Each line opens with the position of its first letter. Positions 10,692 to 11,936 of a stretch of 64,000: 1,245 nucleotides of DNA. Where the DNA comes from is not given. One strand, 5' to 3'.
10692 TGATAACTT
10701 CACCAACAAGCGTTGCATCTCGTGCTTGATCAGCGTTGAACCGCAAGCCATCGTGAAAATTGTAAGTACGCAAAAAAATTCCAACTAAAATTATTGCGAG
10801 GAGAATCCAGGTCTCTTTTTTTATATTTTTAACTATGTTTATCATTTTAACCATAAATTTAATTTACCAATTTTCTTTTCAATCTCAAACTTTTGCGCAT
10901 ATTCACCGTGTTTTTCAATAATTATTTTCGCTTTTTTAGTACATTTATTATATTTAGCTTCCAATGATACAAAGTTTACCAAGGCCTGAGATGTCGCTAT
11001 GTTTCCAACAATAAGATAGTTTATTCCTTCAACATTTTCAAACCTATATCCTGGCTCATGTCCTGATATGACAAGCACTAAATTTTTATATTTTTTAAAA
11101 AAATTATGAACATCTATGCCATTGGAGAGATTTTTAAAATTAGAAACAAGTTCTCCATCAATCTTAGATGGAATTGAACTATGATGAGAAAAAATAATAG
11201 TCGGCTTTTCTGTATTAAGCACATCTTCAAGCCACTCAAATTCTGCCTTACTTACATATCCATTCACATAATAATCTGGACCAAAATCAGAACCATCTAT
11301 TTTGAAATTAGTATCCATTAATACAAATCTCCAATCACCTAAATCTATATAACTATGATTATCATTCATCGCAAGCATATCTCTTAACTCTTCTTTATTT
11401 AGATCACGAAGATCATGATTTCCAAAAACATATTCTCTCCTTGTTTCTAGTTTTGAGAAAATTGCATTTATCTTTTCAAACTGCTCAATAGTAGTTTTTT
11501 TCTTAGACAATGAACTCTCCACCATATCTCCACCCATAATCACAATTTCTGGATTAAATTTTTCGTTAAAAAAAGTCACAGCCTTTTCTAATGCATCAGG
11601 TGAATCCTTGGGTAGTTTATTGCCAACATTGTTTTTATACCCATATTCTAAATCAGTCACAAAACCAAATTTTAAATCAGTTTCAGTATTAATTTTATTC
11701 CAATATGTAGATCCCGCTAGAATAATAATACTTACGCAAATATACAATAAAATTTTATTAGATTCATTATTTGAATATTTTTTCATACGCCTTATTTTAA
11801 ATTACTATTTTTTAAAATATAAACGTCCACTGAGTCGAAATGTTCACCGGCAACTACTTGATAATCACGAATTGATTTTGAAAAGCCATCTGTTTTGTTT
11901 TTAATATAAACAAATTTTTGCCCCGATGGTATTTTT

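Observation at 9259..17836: Tandemly duplicated GT-C plus membrane metallophosphoesterase two-gene modules in one operon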

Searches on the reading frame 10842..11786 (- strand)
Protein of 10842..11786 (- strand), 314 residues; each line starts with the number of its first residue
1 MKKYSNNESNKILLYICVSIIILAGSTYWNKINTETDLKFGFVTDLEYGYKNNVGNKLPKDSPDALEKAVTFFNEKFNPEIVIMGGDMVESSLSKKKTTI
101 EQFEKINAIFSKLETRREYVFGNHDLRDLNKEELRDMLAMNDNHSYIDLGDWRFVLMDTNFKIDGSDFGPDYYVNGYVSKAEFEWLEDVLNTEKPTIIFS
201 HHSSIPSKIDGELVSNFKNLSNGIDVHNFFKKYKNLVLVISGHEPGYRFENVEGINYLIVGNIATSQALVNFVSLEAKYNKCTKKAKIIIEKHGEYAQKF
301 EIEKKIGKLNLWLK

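Call 4: search_protein_families(library=pfam, proteins=[window:10842-11786:-], max_evalue=0.01)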
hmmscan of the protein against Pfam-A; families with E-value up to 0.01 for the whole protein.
window:10842-11786:- (314 aa): 1 family
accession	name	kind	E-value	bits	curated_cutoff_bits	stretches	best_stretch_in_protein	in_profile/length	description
PF00149.33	Metallophos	-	7.9e-11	43.2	21.5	1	39-245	2-189/191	Calcineurin-like phosphoesterase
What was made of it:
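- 10842..11786 (-): MPE1. A 314-aa variant metallophosphoesterase (DxEY / GD..E / GNHD / SHH / GHEP) with an N-terminal signal-anchor. Metallophos 43.2 bits (call 4).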

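Call 5: search_protein_families(library=ncbifam, proteins=[window:10842-11786:-], max_evalue=0.01)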
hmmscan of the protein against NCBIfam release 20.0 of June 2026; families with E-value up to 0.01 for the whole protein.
window:10842-11786:- (314 aa): 5 families
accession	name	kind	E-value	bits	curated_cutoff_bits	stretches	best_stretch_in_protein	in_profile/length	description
NF050112.1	PhdiestSpdARhizob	equivalog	1.1e-12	48.1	400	1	78-244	39-197/264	2', 3'cyclic nucleotide phosphodiesterase SpdA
TIGR04123.1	P_estr_lig_assc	hypoth_equivalog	0.0001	21.8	150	1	55-134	41-118/207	ligase-associated DNA damage response endonuclease PdeM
TIGR03767.1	P_acnes_RR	hypoth_equivalog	0.00039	19.2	330.75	1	172-244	314-389/496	TIGR03767 family metallophosphoesterase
TIGR03729.1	acc_ester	subfamily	0.00047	19.6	148.25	1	78-155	32-106/239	putative phosphoesterase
TIGR00040.1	yfcE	subfamily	0.0011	19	56.25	1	64-159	14-86/158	YfcE family phosphodiesterase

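Call 21: find_homologous_proteins(query=window:10842-11786:-, max_evalue=0.00001)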
Query window:10842-11786:- (314 aa): 29 proteins with E <= 0.00001 among 1150 candidates.
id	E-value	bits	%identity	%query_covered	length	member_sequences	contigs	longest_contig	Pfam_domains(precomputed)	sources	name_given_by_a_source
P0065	2.6e-206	702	100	100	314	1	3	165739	PF00149.34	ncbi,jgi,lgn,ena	jgi:alkaline phosphatase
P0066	5.5e-156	537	75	100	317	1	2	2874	PF00149.34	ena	-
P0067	2.7e-133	462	63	100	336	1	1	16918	PF00149.34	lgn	-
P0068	5.1e-131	455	67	94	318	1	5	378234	PF00149.34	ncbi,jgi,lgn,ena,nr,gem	ncbi:MAG TPA: metallophosphoesterase [Candidatus Moranbacteria bacterium]|nr:metallophosphoesterase 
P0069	1.5e-130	453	66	95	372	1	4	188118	PF00149.34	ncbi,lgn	ncbi:MAG: metallophosphoesterase [Candidatus Moraniibacteriota bacterium]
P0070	1.6e-130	453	65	98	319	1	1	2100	PF00149.34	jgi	jgi:hypothetical protein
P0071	3.8e-130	452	67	96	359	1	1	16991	PF00149.34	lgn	-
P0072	7.7e-129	448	64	100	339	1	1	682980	PF00149.34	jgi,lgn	jgi:hypothetical protein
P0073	1.1e-128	447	64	95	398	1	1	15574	PF00149.34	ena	-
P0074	3.3e-124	432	62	96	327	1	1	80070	PF00149.34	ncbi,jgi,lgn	ncbi:MAG: metallophosphoesterase [Parcubacteria group bacterium]|jgi:hypothetical protein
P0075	6.4e-124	431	63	96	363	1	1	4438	PF00149.34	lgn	-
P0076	2.7e-120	419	58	98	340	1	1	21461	PF00149.34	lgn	-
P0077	1.9e-117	410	60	96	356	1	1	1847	PF00149.34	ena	-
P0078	2.0e-117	410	59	96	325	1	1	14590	PF00149.34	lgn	-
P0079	3.4e-101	357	57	93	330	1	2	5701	PF00149.34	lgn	-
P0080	7.7e-98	346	53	94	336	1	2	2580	PF00149.34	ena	-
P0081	7.5e-97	342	53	95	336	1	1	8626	PF00149.34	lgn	-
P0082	1.1e-91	326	51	96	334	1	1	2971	PF00149.34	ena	-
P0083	9.3e-90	319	49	97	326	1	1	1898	PF00149.34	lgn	-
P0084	1.4e-84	302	48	96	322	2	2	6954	PF00149.34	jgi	jgi:predicted phosphodiesterase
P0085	3.8e-83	297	48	96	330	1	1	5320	PF00149.34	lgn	-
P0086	4.9e-80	287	48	88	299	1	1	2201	PF00149.34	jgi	jgi:3',5'-cyclic AMP phosphodiesterase CpdA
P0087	4.2e-76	274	45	98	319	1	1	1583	PF00149.34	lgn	-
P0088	3.7e-74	268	46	89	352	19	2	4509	PF00149.34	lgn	-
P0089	3.1e-73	265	45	94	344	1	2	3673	PF00149.34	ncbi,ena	-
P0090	3.8e-72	261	43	98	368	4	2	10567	PF00149.34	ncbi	ncbi:MAG: metallophosphoesterase [Candidatus Moraniibacteriota bacterium]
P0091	5.3e-72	261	45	89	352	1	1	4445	PF00149.34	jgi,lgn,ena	-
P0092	2.3e-68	249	42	93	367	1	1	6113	PF00149.34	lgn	-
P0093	2.8e-43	167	38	77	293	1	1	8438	PF00149.34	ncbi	-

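Call 23: search_solved_structures(query=window:10842-11786:-, max_evalue=0.01, show_alignments=1)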
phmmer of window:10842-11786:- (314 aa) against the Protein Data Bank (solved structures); distinct sequences matched with E-value up to 0.01: 0.

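Call 26: find_related_loci(query=A1, collection=genome_contigs, flank=10000)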
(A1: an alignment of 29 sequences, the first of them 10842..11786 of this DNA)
Query A1 (314 aa) in genome_contigs; peptide patterns used: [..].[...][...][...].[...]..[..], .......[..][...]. (x = any residue, [..] = any of these).
65 stretches matched a pattern; 24 encode a relative of the query (tblastn E <= 1e-3); 24 distinct loci.
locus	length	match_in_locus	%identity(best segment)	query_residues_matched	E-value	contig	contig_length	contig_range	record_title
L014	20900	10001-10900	66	13-310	4e-135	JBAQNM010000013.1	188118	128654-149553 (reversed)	MAG: Candidatus Moraniibacteriota bacterium isolate MFD12002_ilm_asm_bin53 k127_9606, whole genome shotgun sequence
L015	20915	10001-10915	62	12-312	1e-128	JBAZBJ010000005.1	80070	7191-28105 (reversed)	MAG: Parcubacteria group bacterium isolate SO_2017_GW1_11 NODE_1861_length_80070_cov_1.522185_OW334_2017, whole genome s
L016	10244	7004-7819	46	34-312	3e-82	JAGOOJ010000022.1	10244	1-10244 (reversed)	MAG: Candidatus Moraniibacteriota bacterium isolate Gw_Eff_bin_190 Gw_Eff_17056_length_10244_cov_11.864980, whole genome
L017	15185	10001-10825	45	33-313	5e-81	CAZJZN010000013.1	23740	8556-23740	MAG TPA_asm: uncultured Bdellovibrionales bacterium isolate SRP286056_co1_430 genome assembly, contig: NODE_2461_length_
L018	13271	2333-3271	41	1-312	2e-80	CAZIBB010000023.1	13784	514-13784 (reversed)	MAG TPA_asm: uncultured Bdellovibrionales bacterium isolate ERP113451_co1_58 genome assembly, contig: NODE_5269_length_1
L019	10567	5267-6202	43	4-312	3e-80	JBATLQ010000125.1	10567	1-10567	MAG: Candidatus Moraniibacteriota bacterium isolate MFD10474_ilm_asm_bin3 k127_214744, whole genome shotgun sequence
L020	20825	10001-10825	45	33-313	5e-79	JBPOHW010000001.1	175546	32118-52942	MAG: Candidatus Moraniibacteriota bacterium isolate MAG_322 c_000000394493, whole genome shotgun sequence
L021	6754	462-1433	37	2-307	7e-71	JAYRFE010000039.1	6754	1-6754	MAG: Candidatus Moraniibacteriota bacterium isolate SH_SHASGE3bin.24 k141_676645, whole genome shotgun sequence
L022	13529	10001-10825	40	32-307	6e-71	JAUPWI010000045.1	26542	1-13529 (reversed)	MAG: Patescibacteria group bacterium isolate erpe_2018_sw_45hr_WHONDRS-SW48-000100_B_bin.13 scaffold_685626, whole genom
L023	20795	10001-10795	42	36-302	2e-70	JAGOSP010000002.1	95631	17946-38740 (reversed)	MAG: Candidatus Moraniibacteriota bacterium isolate Gw_Eff_bin_331 Gw_Eff_282_length_95631_cov_22.746513, whole genome s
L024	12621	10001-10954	37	5-307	7e-68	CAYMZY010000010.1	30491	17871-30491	MAG TPA_asm: uncultured Bdellovibrionales bacterium isolate SRP286056_co1_431 genome assembly, contig: NODE_1678_length_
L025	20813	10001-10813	41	38-308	2e-62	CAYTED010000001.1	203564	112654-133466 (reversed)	MAG TPA_asm: uncultured Bdellovibrionales bacterium isolate binchicken_co128_120 genome assembly, contig: NODE_39_length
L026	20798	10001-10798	36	38-302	8e-60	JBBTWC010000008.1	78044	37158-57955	MAG: Patescibacteria group bacterium isolate H43-bin047_1 H43_bin047_1_000000000008, whole genome shotgun sequence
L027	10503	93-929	38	36-313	2e-59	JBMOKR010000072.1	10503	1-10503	MAG: Patescibacteria group bacterium isolate Betzabe_MAG003 MAG003_72, whole genome shotgun sequence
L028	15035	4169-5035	36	10-308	2e-51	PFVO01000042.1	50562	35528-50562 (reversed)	MAG: Candidatus Moranbacteria bacterium CG_4_9_14_3_um_filter_44_28 CG_4_9_14_3_um_filter_150_scaffold_630_c, whole geno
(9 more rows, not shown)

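Call 35: search_solved_structures(query=A1, max_evalue=1, show_alignments=2)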
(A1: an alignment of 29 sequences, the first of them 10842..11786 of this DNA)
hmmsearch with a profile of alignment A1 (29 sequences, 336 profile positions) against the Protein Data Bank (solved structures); distinct sequences matched with E-value up to 1: 7.
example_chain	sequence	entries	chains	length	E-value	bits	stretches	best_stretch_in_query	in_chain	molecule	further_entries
2hy1_A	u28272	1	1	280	1.9e-06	30.4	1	80-243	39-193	Rv0805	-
2hyp_A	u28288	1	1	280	1.9e-06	30.4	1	80-243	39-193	Hypothetical protein RV0805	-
3ib7_A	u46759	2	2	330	2.9e-06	29.8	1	80-243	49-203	Icc protein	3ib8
2zo9_B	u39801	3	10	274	6.5e-06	28.6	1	96-267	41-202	Phosphohydrolase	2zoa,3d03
2dxl_A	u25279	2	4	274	6.5e-06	28.6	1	96-267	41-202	Phosphohydrolase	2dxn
2hyo_A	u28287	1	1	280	3.9e-05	26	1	80-243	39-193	Rv0805N97A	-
2nxf_A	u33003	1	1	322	4.4e-05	25.9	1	193-277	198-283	Putative dimetal phosphatase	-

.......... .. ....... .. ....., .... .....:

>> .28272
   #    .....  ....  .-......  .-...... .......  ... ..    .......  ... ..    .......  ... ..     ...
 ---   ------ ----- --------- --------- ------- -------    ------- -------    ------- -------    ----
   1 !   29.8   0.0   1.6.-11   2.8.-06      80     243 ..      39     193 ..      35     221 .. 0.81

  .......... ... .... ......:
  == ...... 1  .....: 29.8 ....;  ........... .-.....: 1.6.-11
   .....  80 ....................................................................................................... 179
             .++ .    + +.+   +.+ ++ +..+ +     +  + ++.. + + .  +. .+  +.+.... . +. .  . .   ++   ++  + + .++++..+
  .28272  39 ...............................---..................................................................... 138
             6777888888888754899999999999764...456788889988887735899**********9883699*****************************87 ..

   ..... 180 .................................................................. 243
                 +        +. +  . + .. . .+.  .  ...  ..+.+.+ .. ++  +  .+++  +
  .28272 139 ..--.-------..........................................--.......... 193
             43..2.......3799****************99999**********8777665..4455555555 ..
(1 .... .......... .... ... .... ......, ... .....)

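Call 41: predict_structure(alignment_id=A1)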
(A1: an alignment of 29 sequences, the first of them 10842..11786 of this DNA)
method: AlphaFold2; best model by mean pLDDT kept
length: 314 residues; sequences in the alignment: 29
mean_pLDDT: 91.2   pTM: 0.87
mean pLDDT of the five models: 91.2, 91.1, 90.5, 90.3, 89.3
residues with pLDDT >= 90: 231; 70-90: 68; 50-70: 13; < 50: 2
segments of 3 or more residues with pLDDT < 50: none
pLDDT, mean of each block of 10 residues (from residue 1): 63 85 79 83 95 91 97 98 95 86 96 98 90 93 96 97 86 89 98 98 95 92 98 98 91 97 90 96 94 90 89 51
secondary structure, 60 per line:
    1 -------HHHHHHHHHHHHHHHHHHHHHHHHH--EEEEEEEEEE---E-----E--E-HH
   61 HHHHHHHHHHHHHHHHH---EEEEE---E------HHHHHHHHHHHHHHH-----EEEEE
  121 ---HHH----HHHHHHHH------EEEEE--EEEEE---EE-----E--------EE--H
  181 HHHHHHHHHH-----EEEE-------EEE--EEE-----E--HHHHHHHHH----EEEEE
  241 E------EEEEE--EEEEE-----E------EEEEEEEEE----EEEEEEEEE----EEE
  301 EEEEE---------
elements in order: H8-32 E35-44 H59-77 E81-85 H96-110 E116-120 H131-138 E145-149 E152-156 H180-190 E196-199 E207-209 E212-214 H223-231 E236-241 E248-252 E255-259 E272-280 E285-293 E298-305
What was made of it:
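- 10842..11786 (-): AlphaFold2 pLDDT 91.2, with TM helix 8-32 followed directly by strand 35-44 (call 41).
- On Calcineurin-like metallophosphoesterases (Pfam Metallophos PF00149): MPE1, MPE2: The MPE1 AlphaFold2 model has pLDDT 91.2 (call 41).
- Short tether: in the MPE1 model the TM helix at 8-32 runs straight into strand 35-44, which ends at motif I (call 41). The very short tether to the membrane (call 41) fits lipid-linked substrates better than polymer-linked ones.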

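Call 44: fold_search(model_id=the predicted structure, library=pdb)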
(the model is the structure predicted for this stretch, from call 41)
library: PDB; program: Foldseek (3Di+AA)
matches with E <= 10: 689; with E <= 0.001: 94
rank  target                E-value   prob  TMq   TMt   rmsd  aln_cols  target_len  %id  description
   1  2nxf                  1.6e-13  1.00  0.68  0.68   4.8       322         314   15  Crystal Structure of a dimetal phosphatase from Danio rerio LOC 393393 (released 2006-12-12)
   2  2hy1                  7.6e-13  1.00  0.54  0.74   3.9       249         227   19  Crystal structure of Rv0805 (released 2006-12-26)
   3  3d03_A                8.1e-13  1.00  0.57  0.64  11.6       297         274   17  1.9A structure of Glycerophoshphodiesterase (GpdQ) from Enterobacter aerogenes (released 2008-10-14)
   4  2zo9_B                1.4e-12  1.00  0.57  0.65  12.1       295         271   17  Malonate-bound structure of the glycerophosphodiesterase from Enterobacter aerogenes (GpdQ) and characterization of th (released 2008-10-07)
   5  2dxl_A                1.4e-12  1.00  0.56  0.64  12.2       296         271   16  Glycerophosphodiesterase from Enterobacter aerogenes (released 2007-05-22)
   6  2hyo                  2.0e-12  1.00  0.54  0.73   4.0       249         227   18  Crystal structure of Rv0805 N97A mutant (released 2006-12-26)
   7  2hyp                  2.3e-12  1.00  0.55  0.73   3.8       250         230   19  Crystal structure of Rv0805 D66A mutant (released 2006-12-26)
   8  3ib7                  5.4e-12  1.00  0.56  0.59   9.3       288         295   17  Crystal structure of full length Rv0805 (released 2009-09-29)
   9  9a6c_B                1.4e-11  1.00  0.55  0.39   6.0       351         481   12  Integrative model of YYDD-YYDB by crosslinking MS and deep learning (released 2024-09-18)
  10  3tgh                  3.5e-07  1.00  0.54  0.54   6.6       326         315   12  GAP50 the anchor in the inner membrane complex of Plasmodium (released 2012-03-07)
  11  4nzv_B                6.3e-07  1.00  0.44  0.42   7.6       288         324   13  DNA Double-Strand Break Repair Pathway Choice Is Directed by Distinct MRE11 Nuclease Activities (released 2014-01-08)
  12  3qfk                  7.0e-07  1.00  0.47  0.31   8.9       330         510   12  2.05 Angstrom Crystal Structure of Putative 5'-Nucleotidase from Staphylococcus aureus in complex with alpha-ketoglutara (released 2011-02-09)
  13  4tug_C                7.9e-07  1.00  0.45  0.45   6.0       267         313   16  Crystal structure of MjMre11-DNA2 complex (released 2014-10-15)
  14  8ttd_A                8.3e-07  1.00  0.38  0.58   6.2       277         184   11  Structure of VPS29 complexed with Fam21A repeat 21 (1328-1341) (released 2024-08-21)
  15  4tug_D                8.8e-07  1.00  0.43  0.43   5.5       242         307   15  Crystal structure of MjMre11-DNA2 complex (released 2014-10-15)
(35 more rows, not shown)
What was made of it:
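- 10842..11786 (-): Foldseek best hits are 2nxf, Rv0805 and GpdQ (call 44).
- On Calcineurin-like metallophosphoesterases (Pfam Metallophos PF00149): MPE1, MPE2: Foldseek hits 2nxf, Rv0805 and GpdQ have probability 1.00 and E about 1e-13 (call 44).
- Closest known: UpsH. Different: The window enzymes are predicted to face outward, are encoded inside GT-C operons, and match CpdA/SpdA/Rv0805/GpdQ-type models best (calls 5, 35, 44).
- The fold is a diesterase type (call 44). GAP50 and Vps29 appear among the structural matches (call 44).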

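Call 47: search_protein_families(library=pfam, proteins=[L014:2105-3679:-, L026:8276-9802:+, L022:4004-5809:-, L022:5965-8451:+, L022:10946-11899:+, L022:2813-3988:-, L028:5035-6231:+, L017:10918-13071:-, L017:8325-9521:-, L018:3375-4337:-], max_evalue=0.001)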
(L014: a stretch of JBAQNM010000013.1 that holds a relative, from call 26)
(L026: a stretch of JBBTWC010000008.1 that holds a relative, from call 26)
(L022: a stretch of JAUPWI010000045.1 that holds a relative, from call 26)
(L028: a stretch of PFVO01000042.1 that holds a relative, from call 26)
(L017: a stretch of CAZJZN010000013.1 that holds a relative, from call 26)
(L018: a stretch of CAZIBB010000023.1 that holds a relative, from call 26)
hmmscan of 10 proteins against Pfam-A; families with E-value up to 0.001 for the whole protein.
L014:2105-3679:- (524 aa): 3 families
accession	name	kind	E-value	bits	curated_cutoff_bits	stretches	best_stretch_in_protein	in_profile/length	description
PF00295.23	Glyco_hydro_28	-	2.4e-28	99.6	22.9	1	212-452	87-318/324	Glycosyl hydrolases family 28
PF12708.12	Pect-lyase_RHGA_epim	-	1.6e-08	35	27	1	66-119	3-58/213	Rhamnogalacturonase A/epimerase, pectate lyase-like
PF13229.12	Beta_helix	-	0.00022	21.3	25.9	1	242-337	49-127/158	Right handed beta helix region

L026:8276-9802:+ (508 aa): 0 families

L022:4004-5809:- (601 aa): 0 families

L022:5965-8451:+ (828 aa): 12 families
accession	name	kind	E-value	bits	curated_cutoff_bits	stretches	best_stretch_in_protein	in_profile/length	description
PF07724.20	AAA_2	-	8.5e-43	146.7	27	1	568-730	1-165/166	AAA domain (Cdc48 subfamily)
PF00004.35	AAA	-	1.1e-18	68.4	21.2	2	574-696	2-118/131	ATPase family associated with various cellular activities (AAA)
PF07728.20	AAA_5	-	3.5e-16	59.9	22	1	573-691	2-126/139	AAA domain (dynein-related subfamily)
PF10431.15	ClpB_D2-small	-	4.2e-15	56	21.9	1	737-810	1-73/81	C-terminal, D2-small domain, of ClpB protein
PF13191.12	AAA_16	-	2e-09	38.6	32.6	0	275-331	2-63/167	AAA ATPase domain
PF13401.12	AAA_22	-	2.5e-08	34.8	27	1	293-397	4-104/130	AAA domain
PF00158.32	Sigma54_activat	-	4.6e-07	30.1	20.2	0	566-687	18-143/168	Sigma-54 interaction domain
PF20030.5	bpMoxR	-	1.1e-06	28.4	27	0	293-325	30-62/205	MoxR domain in the MoxR-vWA-beta-propeller ternary systems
PF12775.13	AAA_7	-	4.6e-06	26.7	25.8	0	572-638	35-101/181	P-loop containing dynein motor region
PF05729.18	NACHT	-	1.4e-05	25.4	26.7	0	297-425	3-141/167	NACHT domain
PF20720.3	nSTAND3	-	0.00017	21.8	27.2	0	282-322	7-45/155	Novel STAND NTPase 3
PF00910.28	RNA_helicase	-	0.00064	20.6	21.5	0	297-321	1-25/105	RNA helicase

L022:10946-11899:+ (317 aa): 8 families
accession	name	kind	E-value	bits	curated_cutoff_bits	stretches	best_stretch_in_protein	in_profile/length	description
PF01370.27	Epimerase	-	2.9e-55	187.7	20.9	1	3-245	1-240/240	NAD dependent epimerase/dehydratase family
PF16363.11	GDP_Man_Dehyd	-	2e-52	179.2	27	1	4-306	1-331/332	GDP-mannose 4,6 dehydratase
PF01073.25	3Beta_HSD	-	1.3e-18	67.4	22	1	4-226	1-222/280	3-beta hydroxysteroid dehydrogenase/isomerase family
PF02719.21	Polysacc_synt_2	-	4.4e-15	56.1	20.2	1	3-226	1-210/293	Polysaccharide biosynthesis protein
PF04321.23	RmlD_sub_bind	-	6.7e-15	55.4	27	1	1-261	1-229/287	RmlD substrate binding domain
PF07993.18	NAD_binding_4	-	6.8e-08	32.4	20.1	1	5-183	1-207/258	Male sterility protein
PF00106.31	adh_short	-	0.00014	21.8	26.6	0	3-119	3-122/195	short chain dehydrogenase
PF13460.12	NAD_binding_10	-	0.00033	21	27.2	0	7-161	1-128/184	NAD(P)H-binding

L022:2813-3988:- (391 aa): 0 families

L028:5035-6231:+ (398 aa): 1 family
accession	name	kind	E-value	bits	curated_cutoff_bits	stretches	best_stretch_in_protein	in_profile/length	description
PF21156.3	ISOA1-3_C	-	4.4e-05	24.1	27.3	0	216-249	27-60/106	Isoamylase 1-3, C-terminal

L017:10918-13071:- (717 aa): 7 families
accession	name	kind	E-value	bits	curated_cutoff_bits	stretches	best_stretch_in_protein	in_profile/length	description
PF00009.33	GTP_EFTU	-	8.1e-64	215.1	26.5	1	29-301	1-188/188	Elongation factor Tu GTP binding domain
PF03764.24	EFG_IV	-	1.6e-49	167.1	24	1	498-617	1-121/121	Elongation factor G, domain IV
PF14492.12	EFG_III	-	2.2e-35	121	27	1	423-496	1-74/75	Elongation Factor G, domain III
PF00679.30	EFG_C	-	6.6e-28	97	27.9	1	620-709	2-88/89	Elongation factor G C-terminus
PF22042.2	EF-G_D2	-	2.6e-16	59.9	27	1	328-411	1-83/84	Elongation factor G domain 2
PF03144.31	GTP_EFTU_D2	-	1.8e-15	57.6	30.3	1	343-410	1-73/73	Elongation factor Tu domain 2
PF16658.11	RF3_C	-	8e-07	29.4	40.1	1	432-511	15-94/132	Class II release factor RF3, C-terminal domain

L017:8325-9521:- (398 aa): 3 families
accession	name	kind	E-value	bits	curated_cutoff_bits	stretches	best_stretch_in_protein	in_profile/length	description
PF00009.33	GTP_EFTU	-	1.9e-63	213.9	26.5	1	11-205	1-187/188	Elongation factor Tu GTP binding domain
PF03143.23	GTP_EFTU_D3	-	8.2e-38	129.4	27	1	302-396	1-105/106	Elongation factor Tu C-terminal domain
PF03144.31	GTP_EFTU_D2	-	1.2e-19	70.9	30.3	1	229-298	1-73/73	Elongation factor Tu domain 2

L018:3375-4337:- (320 aa): 2 families
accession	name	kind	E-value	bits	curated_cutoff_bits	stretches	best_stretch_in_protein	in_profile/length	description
PF00004.35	AAA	-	2.5e-14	54.3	21.2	1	97-232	1-124/131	ATPase family associated with various cellular activities (AAA)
PF07728.20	AAA_5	-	2.1e-06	28.2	22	1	96-225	1-133/139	AAA domain (dynein-related subfamily)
